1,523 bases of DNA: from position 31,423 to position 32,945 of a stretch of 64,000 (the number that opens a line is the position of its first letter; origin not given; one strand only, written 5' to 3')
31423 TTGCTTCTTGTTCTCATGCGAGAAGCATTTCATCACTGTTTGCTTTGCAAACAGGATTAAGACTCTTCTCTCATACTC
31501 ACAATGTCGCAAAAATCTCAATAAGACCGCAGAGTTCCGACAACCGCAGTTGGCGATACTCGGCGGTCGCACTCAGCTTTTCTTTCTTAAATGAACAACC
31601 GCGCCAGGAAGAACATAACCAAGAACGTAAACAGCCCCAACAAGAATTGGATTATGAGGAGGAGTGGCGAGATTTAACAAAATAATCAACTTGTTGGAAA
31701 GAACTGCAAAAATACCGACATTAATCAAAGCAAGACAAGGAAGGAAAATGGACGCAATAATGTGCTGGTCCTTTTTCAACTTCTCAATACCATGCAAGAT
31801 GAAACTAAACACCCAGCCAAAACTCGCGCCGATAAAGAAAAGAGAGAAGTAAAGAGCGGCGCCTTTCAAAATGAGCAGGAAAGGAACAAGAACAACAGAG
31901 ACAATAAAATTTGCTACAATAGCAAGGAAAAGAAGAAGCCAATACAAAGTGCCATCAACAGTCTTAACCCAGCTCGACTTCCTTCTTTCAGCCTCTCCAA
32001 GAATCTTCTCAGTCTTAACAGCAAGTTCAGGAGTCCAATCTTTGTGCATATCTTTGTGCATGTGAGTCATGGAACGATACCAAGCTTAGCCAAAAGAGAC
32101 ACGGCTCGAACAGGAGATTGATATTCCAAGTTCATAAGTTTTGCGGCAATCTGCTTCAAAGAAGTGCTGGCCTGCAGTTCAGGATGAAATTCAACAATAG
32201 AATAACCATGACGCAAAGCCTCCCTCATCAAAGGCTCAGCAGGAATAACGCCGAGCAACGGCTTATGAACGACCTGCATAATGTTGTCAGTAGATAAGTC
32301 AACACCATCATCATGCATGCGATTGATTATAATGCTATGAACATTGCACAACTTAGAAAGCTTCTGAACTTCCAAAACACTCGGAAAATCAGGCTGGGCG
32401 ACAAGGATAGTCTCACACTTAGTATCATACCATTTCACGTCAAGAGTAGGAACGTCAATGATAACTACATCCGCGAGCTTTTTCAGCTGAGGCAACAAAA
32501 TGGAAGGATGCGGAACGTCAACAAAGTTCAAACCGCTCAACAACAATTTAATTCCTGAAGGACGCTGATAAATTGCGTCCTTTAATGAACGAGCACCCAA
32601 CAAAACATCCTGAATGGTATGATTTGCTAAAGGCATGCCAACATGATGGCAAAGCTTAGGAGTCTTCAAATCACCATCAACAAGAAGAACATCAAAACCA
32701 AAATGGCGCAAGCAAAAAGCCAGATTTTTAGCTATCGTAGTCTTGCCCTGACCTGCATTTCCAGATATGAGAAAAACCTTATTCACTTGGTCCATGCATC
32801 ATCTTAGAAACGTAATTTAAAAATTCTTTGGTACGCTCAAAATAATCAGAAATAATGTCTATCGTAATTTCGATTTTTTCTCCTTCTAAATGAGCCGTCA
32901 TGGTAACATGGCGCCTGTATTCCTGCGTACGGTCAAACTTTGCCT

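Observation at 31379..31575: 155-bp hairpin-rich non-coding insert after tRNA-His, bracketed by a 21-bp imperfect duplication of the tRNA 3' end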

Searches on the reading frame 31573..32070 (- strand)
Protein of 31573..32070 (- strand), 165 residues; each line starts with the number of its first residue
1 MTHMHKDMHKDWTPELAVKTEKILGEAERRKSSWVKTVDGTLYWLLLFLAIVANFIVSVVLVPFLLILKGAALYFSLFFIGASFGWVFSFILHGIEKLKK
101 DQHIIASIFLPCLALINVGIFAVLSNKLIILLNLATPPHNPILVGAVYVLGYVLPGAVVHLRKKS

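Call 42: search_protein_families(library=pfam, proteins=[window:31573-32070:-], max_evalue=0.001)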
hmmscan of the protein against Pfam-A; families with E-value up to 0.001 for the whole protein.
window:31573-32070:- (165 aa): 0 families

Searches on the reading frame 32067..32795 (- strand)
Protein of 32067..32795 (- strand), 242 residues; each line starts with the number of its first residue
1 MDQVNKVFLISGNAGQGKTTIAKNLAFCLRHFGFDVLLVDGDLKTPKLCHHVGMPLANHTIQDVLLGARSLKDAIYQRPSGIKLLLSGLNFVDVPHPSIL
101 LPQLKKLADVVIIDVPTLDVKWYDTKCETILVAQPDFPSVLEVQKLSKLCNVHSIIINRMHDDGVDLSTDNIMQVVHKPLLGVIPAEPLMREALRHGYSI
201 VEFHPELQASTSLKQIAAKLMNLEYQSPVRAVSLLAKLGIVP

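Call 34: find_encoding_contigs(protein=window:32067-32795:-, flank=10000, max_places=6)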
Protein window:32067-32795:- (242 aa): 1 contig read that carries it; 1 place shown.
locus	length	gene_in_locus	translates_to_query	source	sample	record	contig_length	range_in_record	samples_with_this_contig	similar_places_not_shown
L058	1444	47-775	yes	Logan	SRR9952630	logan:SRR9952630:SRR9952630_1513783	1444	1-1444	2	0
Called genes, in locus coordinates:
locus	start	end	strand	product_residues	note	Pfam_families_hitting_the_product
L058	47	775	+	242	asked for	PF00142:Fer4_NifH (faint), PF01656:CbiA, PF06564:CBP_BcsQ (faint), PF10609:ParA (weak), PF13614:AAA_31 (weak), PF20720:nSTAND3 (faint)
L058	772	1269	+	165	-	-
